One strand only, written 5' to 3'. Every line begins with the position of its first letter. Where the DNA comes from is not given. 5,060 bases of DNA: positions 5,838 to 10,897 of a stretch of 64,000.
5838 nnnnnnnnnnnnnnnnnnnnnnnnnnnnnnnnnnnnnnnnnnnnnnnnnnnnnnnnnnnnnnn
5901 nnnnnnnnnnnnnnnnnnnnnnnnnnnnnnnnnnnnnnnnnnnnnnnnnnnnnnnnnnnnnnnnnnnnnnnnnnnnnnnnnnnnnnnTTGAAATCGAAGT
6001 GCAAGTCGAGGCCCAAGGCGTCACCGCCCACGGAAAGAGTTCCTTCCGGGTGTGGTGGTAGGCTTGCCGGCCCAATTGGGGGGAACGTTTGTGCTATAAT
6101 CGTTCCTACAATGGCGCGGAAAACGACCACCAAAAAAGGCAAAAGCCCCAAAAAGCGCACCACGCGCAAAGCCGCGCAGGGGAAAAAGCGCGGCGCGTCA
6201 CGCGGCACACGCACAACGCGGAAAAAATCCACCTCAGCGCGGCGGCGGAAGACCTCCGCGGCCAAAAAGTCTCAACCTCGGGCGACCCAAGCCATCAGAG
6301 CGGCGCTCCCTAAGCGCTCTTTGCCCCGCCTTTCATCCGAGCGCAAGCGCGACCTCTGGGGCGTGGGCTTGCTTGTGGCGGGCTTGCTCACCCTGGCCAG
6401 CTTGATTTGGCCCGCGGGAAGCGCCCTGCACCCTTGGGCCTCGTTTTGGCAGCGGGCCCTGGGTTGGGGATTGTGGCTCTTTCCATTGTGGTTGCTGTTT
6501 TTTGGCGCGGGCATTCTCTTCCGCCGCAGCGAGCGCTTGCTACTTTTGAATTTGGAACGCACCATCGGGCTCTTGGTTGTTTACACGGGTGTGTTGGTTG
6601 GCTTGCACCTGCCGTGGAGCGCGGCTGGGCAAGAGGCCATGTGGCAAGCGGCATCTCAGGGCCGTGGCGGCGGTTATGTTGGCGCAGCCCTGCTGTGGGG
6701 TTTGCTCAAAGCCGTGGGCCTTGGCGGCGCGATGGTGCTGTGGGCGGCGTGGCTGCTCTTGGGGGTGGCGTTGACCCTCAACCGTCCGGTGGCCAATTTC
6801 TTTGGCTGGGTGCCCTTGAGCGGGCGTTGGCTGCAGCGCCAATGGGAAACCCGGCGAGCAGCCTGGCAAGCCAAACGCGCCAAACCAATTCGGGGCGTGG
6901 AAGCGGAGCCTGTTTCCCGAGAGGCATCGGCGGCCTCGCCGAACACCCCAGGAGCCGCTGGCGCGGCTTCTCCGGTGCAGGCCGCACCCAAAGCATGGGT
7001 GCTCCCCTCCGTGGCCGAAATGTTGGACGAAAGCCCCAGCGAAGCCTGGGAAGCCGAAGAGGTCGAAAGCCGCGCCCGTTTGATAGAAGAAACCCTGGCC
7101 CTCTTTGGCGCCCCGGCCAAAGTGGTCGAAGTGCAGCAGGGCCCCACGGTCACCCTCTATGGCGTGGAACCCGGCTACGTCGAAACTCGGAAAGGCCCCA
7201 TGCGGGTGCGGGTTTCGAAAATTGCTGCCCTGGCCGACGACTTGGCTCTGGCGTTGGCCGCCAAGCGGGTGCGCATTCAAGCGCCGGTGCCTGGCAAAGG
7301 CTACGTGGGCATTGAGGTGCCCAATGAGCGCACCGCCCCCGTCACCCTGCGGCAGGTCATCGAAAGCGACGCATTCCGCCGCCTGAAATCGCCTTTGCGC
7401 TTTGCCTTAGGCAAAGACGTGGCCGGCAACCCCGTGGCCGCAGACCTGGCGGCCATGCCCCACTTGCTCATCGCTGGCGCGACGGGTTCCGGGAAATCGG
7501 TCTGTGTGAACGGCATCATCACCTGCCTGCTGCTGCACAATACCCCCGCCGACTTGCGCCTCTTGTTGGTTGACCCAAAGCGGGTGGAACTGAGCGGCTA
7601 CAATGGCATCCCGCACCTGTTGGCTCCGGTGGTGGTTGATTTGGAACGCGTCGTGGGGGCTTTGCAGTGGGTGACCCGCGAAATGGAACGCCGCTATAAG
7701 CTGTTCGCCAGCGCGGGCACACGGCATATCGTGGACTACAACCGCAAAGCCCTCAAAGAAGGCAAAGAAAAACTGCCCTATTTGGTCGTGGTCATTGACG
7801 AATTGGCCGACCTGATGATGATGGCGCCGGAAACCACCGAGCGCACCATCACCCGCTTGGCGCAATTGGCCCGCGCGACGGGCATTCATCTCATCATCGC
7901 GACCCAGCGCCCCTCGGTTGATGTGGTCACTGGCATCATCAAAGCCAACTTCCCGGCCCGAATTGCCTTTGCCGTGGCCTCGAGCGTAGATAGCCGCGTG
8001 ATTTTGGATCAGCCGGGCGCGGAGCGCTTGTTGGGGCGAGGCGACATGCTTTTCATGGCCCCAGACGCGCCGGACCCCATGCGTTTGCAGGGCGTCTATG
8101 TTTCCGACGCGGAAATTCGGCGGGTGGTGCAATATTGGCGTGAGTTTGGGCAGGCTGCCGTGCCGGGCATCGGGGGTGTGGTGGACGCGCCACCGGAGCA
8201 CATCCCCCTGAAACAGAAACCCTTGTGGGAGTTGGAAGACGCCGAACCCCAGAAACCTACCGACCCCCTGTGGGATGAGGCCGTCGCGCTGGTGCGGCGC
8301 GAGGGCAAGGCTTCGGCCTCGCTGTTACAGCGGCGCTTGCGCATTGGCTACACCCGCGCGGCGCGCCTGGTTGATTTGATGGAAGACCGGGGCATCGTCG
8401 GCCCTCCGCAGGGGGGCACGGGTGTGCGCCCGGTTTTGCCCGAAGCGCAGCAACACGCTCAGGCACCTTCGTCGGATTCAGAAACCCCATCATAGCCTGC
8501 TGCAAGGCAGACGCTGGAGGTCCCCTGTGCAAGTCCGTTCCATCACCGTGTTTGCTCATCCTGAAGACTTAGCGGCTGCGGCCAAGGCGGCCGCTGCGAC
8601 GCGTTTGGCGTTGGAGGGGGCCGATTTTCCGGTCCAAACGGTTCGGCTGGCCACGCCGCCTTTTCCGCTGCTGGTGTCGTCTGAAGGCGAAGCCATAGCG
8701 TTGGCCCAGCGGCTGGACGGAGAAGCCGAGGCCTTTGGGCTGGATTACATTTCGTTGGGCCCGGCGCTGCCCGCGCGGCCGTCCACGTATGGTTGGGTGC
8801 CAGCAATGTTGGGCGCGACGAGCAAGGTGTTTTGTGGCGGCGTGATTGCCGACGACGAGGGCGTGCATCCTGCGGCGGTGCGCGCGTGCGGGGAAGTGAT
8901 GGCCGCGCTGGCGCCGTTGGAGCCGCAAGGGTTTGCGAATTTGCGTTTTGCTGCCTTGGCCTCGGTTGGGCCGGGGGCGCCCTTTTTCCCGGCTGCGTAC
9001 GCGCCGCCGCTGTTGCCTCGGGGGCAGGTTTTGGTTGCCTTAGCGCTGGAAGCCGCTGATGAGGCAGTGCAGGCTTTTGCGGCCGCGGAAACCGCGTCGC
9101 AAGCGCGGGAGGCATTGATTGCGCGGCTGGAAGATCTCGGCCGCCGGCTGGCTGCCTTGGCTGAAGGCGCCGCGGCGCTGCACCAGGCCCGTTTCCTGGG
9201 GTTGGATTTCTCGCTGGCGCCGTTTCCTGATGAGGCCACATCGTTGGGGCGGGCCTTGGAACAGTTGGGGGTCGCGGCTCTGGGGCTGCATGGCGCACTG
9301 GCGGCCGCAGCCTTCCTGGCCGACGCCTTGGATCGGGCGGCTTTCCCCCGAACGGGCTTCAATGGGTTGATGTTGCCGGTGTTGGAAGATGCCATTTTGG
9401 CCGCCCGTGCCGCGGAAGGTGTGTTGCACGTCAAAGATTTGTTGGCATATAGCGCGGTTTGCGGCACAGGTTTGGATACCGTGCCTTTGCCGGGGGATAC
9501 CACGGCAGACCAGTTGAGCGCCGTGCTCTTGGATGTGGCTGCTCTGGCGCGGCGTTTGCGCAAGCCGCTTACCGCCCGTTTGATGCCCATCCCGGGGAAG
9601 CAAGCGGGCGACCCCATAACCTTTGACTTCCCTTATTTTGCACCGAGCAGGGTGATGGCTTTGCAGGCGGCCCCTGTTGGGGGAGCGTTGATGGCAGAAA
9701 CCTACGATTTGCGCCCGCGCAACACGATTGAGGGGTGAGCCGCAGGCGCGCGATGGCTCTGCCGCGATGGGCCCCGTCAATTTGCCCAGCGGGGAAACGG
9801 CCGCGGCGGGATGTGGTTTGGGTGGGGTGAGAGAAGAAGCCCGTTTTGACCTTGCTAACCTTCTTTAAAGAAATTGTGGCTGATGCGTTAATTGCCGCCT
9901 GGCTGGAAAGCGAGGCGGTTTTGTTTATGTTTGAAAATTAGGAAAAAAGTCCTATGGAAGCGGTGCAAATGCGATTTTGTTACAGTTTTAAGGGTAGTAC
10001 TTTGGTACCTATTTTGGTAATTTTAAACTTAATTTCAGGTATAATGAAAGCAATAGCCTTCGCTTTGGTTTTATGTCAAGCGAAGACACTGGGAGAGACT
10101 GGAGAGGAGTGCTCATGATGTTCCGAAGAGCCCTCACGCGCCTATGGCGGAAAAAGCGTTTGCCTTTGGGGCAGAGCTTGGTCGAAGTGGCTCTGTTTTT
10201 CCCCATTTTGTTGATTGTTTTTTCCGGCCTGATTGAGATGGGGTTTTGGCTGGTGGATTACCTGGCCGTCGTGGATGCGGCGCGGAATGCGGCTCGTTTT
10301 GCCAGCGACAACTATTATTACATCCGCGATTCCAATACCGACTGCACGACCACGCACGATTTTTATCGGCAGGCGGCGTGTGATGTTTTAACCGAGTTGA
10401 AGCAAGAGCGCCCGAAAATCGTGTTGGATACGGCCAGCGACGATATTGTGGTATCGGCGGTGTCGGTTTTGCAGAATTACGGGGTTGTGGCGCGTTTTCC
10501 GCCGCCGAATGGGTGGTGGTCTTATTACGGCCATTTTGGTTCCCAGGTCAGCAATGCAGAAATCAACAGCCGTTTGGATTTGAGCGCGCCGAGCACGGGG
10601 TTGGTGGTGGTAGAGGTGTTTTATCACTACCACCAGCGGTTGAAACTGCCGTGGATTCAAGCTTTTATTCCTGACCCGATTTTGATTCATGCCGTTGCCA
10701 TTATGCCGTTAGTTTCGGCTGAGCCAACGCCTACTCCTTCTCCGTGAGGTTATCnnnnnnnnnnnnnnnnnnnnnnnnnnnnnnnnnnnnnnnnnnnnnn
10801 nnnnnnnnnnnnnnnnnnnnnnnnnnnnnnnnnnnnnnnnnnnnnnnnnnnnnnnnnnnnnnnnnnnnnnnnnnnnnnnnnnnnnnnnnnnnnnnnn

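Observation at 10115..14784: Orphan three-gene Tad pseudopilin operon (TadE-like, TadG-vWA, giant TadE fusion) with no pilin, ATPase or platform genes nearby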

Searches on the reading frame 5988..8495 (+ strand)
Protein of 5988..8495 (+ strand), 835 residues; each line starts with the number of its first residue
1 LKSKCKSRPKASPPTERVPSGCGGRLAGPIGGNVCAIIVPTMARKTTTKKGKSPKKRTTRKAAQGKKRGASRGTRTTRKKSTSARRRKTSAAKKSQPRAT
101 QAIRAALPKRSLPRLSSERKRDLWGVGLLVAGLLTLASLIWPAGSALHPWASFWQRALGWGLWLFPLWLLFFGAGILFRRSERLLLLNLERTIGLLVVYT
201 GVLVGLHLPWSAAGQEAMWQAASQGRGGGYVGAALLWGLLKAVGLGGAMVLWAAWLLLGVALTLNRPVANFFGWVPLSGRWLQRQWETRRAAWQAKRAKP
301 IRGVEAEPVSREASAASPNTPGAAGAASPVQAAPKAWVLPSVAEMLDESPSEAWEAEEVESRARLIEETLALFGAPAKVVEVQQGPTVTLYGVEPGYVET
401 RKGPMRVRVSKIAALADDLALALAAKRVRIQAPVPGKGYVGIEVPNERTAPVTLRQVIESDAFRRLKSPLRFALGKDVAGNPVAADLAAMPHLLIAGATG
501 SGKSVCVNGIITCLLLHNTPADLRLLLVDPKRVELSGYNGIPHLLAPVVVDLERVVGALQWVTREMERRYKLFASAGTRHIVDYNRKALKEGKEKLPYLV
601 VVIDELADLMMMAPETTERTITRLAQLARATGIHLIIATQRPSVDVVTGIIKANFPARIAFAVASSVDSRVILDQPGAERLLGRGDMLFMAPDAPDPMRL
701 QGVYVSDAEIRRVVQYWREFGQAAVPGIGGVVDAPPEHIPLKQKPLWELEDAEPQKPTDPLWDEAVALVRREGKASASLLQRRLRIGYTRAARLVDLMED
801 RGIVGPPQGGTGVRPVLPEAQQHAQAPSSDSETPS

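Call 9: search_protein_families(library=pfam, proteins=[window:5988-8495:+], max_evalue=0.001)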
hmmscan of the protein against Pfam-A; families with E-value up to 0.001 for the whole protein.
window:5988-8495:+ (835 aa): 3 families
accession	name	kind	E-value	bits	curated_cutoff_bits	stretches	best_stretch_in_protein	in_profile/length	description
PF01580.24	FtsK_SpoIIIE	-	1.1e-61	208.6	24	1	454-644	2-221/221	FtsK/SpoIIIE family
PF17854.6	FtsK_alpha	-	9.6e-26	90.4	22.9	1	340-446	2-101/101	FtsK alpha domain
PF09397.16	FtsK_gamma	-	4.3e-23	81.2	30.6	1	758-817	3-61/63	Ftsk gamma domain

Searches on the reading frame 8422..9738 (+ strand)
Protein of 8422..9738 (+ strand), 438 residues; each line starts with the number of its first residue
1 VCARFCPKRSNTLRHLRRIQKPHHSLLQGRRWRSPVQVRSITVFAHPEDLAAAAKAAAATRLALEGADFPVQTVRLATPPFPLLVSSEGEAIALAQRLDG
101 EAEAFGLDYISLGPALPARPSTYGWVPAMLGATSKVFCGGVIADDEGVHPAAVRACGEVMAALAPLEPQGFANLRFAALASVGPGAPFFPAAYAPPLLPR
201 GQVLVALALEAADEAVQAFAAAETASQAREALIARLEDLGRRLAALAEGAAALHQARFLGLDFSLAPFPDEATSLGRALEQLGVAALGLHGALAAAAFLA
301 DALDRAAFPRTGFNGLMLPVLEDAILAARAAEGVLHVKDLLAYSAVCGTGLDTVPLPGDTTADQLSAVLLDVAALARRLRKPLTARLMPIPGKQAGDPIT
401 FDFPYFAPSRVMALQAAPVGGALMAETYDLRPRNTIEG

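Call 9: search_protein_families(library=pfam, proteins=[window:8422-9738:+], max_evalue=0.001)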
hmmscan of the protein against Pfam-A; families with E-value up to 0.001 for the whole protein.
window:8422-9738:+ (438 aa): 1 family
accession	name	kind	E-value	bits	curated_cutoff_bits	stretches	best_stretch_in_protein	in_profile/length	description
PF05167.17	DUF711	-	2.3e-75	254.4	25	1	53-401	42-406/413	Uncharacterised ACR (DUF711)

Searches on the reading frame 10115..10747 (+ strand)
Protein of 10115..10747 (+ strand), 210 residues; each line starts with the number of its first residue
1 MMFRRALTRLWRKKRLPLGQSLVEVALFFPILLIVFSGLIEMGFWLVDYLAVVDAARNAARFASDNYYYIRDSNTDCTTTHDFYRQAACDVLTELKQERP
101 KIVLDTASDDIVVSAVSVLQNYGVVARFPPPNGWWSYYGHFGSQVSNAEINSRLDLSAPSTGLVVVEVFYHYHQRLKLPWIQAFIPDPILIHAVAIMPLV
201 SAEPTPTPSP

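Call 3: search_protein_families(library=pfam, proteins=[window:10115-10747:+], max_evalue=0.1)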
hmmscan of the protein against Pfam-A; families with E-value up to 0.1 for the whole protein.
window:10115-10747:+ (210 aa): 1 family
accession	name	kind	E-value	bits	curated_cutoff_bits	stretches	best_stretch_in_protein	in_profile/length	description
PF07811.17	TadE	-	2.5e-10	40.8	22.9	1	19-61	1-43/43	TadE-like protein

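Call 4: search_protein_families(library=ncbifam, proteins=[window:10115-10747:+], max_evalue=0.1)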
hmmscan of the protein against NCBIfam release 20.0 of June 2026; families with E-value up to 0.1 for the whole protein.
window:10115-10747:+ (210 aa): 1 family
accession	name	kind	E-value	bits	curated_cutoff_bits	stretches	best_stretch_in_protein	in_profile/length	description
NF041390.1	TadE_Rv3655c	subfamily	0.00048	20.6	40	1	23-64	1-42/101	TadE family type IV pilus minor pilin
